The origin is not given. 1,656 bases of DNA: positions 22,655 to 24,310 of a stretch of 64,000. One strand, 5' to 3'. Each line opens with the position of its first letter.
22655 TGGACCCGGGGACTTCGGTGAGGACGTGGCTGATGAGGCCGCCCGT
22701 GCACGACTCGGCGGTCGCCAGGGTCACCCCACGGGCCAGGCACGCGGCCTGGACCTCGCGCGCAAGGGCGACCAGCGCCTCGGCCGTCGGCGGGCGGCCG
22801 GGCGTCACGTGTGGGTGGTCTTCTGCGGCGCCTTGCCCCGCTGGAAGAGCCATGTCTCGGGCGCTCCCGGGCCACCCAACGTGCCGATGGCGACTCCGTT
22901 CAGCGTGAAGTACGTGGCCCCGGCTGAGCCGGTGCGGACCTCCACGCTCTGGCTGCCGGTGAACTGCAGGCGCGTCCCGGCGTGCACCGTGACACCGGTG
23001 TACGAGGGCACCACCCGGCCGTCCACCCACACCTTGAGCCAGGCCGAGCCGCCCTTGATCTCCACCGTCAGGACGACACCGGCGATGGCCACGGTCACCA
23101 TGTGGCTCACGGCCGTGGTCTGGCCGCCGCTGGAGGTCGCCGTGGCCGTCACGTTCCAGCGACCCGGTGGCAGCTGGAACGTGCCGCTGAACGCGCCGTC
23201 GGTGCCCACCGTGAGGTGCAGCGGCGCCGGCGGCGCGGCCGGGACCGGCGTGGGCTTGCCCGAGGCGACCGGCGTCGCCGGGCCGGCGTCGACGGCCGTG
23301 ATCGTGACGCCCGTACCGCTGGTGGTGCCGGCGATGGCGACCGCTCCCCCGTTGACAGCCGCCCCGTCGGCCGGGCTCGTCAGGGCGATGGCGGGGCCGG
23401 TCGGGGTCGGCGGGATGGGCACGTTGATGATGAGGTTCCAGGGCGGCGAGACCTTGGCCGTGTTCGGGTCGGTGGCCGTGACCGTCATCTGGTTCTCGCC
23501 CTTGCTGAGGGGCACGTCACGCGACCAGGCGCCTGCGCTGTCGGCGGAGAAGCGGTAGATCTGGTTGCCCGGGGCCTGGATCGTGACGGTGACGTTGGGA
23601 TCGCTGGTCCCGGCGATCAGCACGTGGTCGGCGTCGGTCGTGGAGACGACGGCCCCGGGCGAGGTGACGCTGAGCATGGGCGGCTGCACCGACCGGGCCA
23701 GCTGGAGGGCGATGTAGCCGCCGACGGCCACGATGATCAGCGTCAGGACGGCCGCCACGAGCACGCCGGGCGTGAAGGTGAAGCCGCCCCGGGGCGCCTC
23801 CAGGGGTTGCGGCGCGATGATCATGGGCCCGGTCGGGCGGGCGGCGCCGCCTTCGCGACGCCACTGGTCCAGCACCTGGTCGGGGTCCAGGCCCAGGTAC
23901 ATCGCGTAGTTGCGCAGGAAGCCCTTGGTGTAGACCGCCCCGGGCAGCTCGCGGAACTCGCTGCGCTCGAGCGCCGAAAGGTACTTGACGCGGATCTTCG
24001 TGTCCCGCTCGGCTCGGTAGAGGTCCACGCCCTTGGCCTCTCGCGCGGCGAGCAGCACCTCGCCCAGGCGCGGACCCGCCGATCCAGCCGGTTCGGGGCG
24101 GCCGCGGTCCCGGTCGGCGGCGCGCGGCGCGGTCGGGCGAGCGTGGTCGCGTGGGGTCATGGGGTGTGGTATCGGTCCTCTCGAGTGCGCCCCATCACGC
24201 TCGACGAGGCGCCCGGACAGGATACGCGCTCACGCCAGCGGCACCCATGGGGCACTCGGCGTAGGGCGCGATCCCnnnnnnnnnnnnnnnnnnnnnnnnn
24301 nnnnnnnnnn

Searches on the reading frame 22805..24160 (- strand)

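Call 64: search_protein_families(library=pfam, proteins=[window:22805-24160:-], max_evalue=0.00001)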
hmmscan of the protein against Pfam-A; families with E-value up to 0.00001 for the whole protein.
window:22805-24160:- (451 aa): 3 families
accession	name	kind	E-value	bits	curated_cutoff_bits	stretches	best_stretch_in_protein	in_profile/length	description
PF13413.12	HTH_25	-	3.2e-22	78.5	24.6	1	36-96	2-62/62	Helix-turn-helix domain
PF09136.16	Glucodextran_B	-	4.3e-13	49.4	27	1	161-237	1-73/83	Glucodextranase, domain B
PF13464.11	RodZ_C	-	2e-06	28.1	23.9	1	371-430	6-63/72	RodZ C-terminal domain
